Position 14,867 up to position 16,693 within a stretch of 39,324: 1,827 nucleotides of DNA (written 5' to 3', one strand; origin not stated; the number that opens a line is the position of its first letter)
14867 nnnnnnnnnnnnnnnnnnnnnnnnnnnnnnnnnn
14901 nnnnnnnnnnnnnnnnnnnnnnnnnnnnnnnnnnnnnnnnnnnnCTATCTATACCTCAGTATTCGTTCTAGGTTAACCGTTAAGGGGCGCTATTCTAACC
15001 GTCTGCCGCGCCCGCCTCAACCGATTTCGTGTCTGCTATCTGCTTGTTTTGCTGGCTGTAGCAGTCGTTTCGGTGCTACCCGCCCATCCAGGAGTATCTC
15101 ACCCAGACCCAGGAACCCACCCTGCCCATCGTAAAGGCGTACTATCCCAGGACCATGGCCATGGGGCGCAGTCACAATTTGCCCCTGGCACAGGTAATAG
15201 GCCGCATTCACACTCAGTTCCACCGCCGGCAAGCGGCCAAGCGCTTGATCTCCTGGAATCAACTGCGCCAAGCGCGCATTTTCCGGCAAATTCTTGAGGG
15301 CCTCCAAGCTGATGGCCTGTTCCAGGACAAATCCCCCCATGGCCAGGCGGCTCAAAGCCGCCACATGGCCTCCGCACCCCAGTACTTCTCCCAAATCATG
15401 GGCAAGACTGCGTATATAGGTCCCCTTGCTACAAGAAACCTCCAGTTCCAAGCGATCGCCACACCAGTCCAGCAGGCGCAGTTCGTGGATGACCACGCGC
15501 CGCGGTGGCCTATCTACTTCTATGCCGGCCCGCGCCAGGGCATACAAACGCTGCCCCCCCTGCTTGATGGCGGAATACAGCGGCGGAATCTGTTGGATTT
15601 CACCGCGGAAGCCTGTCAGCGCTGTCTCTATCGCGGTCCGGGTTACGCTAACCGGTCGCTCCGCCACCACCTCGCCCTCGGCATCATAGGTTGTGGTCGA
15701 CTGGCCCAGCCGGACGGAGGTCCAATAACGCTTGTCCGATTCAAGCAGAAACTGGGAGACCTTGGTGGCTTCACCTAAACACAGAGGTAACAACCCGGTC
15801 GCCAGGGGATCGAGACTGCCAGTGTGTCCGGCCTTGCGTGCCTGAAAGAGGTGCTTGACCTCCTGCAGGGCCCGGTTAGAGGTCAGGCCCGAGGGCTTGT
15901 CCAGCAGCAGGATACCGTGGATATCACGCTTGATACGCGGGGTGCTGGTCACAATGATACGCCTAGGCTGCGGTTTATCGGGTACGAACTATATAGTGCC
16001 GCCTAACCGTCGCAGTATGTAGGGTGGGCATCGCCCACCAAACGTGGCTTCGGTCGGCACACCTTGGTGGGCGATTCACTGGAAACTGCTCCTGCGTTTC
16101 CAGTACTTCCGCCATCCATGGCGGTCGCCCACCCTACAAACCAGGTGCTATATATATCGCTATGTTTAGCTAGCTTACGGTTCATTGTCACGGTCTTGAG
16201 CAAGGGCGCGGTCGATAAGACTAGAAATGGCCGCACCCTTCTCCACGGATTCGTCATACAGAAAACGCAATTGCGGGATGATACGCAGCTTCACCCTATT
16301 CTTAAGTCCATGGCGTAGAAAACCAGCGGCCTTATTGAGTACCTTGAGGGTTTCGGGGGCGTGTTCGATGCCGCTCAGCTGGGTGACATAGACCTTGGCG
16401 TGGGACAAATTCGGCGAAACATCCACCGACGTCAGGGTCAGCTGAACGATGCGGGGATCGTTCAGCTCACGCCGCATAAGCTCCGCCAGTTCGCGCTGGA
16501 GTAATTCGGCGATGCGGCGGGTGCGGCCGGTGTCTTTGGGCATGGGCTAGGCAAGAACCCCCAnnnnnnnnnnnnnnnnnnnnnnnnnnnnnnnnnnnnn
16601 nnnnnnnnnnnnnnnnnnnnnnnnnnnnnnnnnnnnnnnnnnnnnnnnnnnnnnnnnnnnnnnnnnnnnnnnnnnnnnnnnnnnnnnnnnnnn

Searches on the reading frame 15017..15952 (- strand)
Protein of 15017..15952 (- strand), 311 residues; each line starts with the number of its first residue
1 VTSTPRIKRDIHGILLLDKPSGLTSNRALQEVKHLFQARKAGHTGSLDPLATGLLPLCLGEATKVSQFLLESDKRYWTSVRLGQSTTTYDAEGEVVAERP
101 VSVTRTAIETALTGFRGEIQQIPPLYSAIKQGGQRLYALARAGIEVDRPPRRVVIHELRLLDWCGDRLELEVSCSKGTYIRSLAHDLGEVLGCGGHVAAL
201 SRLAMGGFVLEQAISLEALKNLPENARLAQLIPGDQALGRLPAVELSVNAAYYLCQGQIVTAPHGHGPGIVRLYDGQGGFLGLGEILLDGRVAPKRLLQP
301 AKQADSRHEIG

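Call 55: search_protein_families(library=pfam, proteins=[window:15017-15952:-], max_evalue=0.0001)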
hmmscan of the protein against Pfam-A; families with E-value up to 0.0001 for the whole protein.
window:15017-15952:- (311 aa): 3 families
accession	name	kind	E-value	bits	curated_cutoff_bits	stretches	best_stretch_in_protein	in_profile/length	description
PF01509.24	TruB_N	-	6.8e-57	192.5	27.3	1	33-180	1-149/149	TruB family pseudouridylate synthase (N terminal domain)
PF09157.17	TruB-C_2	-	3.1e-17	62.7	21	1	242-298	1-57/57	Pseudouridine synthase II TruB, C-terminal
PF16198.10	TruB_C_2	-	1.1e-11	45.1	29.3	1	181-222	1-42/66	tRNA pseudouridylate synthase B C-terminal domain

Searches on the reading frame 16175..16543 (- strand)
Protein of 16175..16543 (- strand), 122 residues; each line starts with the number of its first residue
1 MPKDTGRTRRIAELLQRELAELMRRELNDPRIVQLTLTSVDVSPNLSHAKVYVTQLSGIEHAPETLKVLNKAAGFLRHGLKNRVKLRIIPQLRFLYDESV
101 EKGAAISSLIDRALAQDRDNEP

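Call 55: search_protein_families(library=pfam, proteins=[window:16175-16543:-], max_evalue=0.0001)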
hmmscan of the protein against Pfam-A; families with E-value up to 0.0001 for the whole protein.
window:16175-16543:- (122 aa): 1 family
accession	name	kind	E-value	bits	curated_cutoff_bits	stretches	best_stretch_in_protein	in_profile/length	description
PF02033.23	RBFA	-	7.8e-33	113.4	34.7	1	7-110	1-105/105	Ribosome-binding factor A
